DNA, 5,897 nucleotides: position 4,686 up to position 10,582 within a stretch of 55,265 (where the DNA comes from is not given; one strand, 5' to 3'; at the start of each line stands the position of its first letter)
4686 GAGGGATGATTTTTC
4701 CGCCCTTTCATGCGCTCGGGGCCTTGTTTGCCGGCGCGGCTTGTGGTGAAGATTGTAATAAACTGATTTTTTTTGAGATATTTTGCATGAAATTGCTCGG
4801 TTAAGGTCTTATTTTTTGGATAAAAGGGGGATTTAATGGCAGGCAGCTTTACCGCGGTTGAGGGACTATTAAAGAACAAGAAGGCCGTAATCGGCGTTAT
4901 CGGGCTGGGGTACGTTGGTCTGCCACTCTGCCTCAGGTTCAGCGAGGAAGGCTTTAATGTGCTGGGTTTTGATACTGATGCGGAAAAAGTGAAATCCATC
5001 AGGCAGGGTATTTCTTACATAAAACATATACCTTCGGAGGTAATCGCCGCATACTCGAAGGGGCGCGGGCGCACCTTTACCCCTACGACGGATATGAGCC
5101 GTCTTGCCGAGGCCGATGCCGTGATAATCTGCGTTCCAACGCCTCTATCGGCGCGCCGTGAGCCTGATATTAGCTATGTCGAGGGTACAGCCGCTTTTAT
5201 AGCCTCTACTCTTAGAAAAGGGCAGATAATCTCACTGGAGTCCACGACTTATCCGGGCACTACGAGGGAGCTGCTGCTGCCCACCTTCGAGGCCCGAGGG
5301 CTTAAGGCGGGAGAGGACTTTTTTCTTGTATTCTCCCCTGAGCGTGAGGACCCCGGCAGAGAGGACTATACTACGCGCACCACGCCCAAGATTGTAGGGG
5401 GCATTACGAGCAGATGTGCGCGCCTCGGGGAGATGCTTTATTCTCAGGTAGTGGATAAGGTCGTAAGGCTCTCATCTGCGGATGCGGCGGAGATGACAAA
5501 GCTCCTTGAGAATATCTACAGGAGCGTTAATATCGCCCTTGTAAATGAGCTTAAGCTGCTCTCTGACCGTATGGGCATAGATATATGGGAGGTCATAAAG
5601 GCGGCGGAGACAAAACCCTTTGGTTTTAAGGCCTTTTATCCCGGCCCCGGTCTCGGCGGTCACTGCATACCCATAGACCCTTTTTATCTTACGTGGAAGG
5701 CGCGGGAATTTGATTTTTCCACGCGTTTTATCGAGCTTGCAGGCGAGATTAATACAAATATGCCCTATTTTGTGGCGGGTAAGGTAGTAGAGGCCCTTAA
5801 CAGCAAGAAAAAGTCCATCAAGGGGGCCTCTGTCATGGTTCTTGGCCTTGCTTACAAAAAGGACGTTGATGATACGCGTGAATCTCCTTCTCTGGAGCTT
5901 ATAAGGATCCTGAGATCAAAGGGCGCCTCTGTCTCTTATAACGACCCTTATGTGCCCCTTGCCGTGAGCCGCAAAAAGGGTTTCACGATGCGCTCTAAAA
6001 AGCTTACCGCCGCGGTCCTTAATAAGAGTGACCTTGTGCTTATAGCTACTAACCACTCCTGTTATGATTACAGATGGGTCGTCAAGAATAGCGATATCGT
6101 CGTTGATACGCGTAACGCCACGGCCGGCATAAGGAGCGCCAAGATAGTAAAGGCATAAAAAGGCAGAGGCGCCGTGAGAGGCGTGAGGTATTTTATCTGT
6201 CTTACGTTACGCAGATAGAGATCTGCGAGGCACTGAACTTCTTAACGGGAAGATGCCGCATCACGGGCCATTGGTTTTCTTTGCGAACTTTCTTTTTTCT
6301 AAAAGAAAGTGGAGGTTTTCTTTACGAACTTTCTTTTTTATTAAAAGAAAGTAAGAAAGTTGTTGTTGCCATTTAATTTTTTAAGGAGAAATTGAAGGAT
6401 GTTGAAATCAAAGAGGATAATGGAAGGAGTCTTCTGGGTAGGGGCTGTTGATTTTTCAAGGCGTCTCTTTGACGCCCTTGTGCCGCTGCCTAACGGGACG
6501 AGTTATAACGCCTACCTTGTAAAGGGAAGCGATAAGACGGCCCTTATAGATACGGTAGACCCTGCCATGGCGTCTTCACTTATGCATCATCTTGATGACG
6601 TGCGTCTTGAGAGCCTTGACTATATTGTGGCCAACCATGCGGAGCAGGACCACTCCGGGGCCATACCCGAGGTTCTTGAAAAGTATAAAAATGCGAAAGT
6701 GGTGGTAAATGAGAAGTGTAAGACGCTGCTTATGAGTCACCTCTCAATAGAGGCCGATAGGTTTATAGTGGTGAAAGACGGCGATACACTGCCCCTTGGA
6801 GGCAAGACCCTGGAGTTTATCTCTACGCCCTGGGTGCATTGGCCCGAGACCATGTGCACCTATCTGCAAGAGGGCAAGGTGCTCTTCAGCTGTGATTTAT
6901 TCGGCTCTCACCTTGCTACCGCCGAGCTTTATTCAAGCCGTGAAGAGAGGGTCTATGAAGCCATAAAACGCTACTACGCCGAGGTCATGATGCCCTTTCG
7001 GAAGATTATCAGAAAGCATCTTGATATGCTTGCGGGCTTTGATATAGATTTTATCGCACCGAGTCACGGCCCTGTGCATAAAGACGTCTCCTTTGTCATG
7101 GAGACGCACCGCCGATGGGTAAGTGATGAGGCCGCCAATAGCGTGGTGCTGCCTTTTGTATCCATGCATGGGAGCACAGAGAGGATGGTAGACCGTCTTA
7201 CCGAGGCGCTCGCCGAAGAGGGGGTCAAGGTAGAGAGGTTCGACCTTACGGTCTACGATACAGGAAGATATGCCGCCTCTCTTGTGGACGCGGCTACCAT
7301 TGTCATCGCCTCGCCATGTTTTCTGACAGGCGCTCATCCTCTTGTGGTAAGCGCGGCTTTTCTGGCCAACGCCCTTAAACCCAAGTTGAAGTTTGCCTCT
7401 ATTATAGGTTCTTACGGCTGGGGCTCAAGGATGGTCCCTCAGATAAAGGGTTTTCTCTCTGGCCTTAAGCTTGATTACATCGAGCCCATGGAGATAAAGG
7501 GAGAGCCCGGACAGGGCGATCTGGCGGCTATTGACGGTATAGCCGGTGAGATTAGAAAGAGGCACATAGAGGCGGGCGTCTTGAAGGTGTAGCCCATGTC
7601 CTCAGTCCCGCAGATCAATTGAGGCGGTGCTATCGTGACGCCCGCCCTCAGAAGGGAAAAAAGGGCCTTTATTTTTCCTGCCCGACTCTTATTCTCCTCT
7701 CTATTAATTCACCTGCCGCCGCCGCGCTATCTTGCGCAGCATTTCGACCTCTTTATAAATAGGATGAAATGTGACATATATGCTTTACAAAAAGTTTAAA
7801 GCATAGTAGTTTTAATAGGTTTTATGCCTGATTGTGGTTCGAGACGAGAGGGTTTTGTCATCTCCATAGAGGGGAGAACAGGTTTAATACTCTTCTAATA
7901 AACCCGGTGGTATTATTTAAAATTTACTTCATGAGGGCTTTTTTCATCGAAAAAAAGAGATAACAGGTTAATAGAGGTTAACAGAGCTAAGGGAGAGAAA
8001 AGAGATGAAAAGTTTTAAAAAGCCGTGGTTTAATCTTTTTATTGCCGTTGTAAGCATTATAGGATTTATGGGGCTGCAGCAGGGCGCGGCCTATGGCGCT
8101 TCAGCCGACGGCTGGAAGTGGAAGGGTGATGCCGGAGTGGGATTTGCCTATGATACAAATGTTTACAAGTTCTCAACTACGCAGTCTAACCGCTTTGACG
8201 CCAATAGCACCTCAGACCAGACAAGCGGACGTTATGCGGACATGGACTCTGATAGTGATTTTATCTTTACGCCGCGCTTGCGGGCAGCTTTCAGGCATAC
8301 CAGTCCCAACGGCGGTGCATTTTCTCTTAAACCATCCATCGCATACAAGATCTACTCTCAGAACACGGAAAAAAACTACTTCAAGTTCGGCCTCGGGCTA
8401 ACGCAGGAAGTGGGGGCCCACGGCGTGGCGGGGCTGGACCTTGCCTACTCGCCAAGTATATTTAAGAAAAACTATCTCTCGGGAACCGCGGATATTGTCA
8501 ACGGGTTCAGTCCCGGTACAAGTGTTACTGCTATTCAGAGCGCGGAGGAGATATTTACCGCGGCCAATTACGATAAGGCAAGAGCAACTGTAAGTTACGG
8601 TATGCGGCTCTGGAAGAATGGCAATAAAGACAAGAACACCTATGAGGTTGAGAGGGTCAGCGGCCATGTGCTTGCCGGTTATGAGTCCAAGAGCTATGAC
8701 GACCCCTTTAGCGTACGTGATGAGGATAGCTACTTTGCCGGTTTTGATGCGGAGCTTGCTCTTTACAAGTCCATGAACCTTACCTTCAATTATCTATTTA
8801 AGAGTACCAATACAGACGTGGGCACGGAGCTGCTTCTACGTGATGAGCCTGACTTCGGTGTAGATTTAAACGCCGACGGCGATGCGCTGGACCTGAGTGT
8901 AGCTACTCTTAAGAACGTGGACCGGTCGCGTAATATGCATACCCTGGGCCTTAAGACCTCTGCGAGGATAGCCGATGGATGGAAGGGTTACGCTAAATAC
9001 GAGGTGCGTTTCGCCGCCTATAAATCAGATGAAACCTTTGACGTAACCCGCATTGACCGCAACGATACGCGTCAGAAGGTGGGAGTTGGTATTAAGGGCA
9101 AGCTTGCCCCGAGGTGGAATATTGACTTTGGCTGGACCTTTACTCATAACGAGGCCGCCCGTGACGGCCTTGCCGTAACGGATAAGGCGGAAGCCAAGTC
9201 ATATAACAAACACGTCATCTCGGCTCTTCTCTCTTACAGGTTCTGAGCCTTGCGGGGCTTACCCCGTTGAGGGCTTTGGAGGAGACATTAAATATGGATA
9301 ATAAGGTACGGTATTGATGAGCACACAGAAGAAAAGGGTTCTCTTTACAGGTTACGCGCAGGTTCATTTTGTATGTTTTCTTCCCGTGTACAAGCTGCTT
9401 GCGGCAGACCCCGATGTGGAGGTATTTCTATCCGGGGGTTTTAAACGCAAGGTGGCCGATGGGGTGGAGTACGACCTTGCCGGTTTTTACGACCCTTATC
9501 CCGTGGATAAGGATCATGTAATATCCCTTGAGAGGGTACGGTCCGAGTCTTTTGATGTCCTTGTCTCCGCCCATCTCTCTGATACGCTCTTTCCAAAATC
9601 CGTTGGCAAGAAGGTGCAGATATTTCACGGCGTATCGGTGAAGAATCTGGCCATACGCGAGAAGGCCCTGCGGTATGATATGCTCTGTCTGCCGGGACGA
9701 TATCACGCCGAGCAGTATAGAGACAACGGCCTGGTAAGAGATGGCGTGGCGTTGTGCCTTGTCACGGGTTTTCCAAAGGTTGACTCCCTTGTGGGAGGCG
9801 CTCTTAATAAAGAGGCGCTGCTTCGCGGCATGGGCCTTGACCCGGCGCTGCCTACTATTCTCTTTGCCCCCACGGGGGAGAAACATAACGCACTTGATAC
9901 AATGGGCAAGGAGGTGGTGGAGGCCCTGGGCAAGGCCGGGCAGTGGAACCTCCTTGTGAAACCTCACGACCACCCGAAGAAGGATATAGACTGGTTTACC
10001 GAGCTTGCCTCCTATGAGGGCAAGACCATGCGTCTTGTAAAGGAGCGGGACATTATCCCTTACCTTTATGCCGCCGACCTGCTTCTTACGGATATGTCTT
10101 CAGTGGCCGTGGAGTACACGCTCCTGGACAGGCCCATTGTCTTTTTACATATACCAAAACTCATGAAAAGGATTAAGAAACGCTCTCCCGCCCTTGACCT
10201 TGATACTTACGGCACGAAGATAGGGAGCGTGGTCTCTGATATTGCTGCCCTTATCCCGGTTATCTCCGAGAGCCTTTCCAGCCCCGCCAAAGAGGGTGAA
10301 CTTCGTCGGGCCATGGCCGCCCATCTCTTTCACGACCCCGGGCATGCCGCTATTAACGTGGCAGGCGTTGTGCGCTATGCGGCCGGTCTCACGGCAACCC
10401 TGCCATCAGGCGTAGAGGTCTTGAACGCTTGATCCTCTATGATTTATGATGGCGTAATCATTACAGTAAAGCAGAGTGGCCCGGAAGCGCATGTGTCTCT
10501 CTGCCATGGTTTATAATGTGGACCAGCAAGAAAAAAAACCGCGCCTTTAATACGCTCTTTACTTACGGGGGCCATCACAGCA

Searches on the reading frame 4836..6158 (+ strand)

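Call 59: search_protein_families(library=pfam, proteins=[window:4836-6158:+], max_evalue=0.00001)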
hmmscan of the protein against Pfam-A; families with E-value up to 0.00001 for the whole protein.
window:4836-6158:+ (440 aa): 4 families
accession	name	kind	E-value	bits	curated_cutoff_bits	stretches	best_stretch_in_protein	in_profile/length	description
PF03721.20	UDPG_MGDP_dh_N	-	1.8e-41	142.2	27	1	19-196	3-181/187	UDP-glucose/GDP-mannose dehydrogenase family, NAD binding domain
PF00984.24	UDPG_MGDP_dh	-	5.2e-32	110.2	25.4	1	217-307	2-93/94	UDP-glucose/GDP-mannose dehydrogenase family, central domain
PF03720.21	UDPG_MGDP_dh_C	-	1.2e-23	83.9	30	1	335-429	2-101/103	UDP-glucose/GDP-mannose dehydrogenase family, UDP binding domain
PF03446.21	NAD_binding_2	-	4.3e-08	33.8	21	1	19-146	2-103/161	NAD binding domain of 6-phosphogluconate dehydrogenase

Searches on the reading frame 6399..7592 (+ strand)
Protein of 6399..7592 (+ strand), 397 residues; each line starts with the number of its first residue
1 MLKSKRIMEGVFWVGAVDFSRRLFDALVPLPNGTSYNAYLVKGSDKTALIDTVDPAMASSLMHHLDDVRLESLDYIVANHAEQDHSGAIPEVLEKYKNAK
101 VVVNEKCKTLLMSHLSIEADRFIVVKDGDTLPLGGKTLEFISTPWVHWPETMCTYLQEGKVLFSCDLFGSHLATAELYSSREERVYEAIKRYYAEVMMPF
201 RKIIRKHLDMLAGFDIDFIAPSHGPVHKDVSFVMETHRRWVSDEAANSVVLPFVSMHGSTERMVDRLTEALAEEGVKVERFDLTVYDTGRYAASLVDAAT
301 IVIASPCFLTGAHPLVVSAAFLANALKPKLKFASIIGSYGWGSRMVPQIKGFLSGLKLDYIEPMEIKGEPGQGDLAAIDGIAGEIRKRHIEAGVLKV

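Call 59: search_protein_families(library=pfam, proteins=[window:6399-7592:+], max_evalue=0.00001)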
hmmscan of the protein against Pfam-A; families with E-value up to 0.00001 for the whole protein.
window:6399-7592:+ (397 aa): 2 families
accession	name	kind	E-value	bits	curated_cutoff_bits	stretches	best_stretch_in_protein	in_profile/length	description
PF19583.5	ODP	-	1e-29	104.3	27.2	1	36-224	3-194/194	ODP family beta lactamase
PF00753.33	Lactamase_B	-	5.7e-15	56.2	22.7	1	34-171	4-154/196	Metallo-beta-lactamase superfamily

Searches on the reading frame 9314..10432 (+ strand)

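Call 59: search_protein_families(library=pfam, proteins=[window:9314-10432:+], max_evalue=0.00001)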
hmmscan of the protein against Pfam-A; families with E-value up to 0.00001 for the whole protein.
window:9314-10432:+ (372 aa): 1 family
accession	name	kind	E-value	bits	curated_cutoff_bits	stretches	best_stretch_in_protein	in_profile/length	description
PF04464.20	Glyphos_transf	-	8.8e-16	58.3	22.1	1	102-347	102-359/367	CDP-Glycerol:Poly(glycerophosphate) glycerophosphotransferase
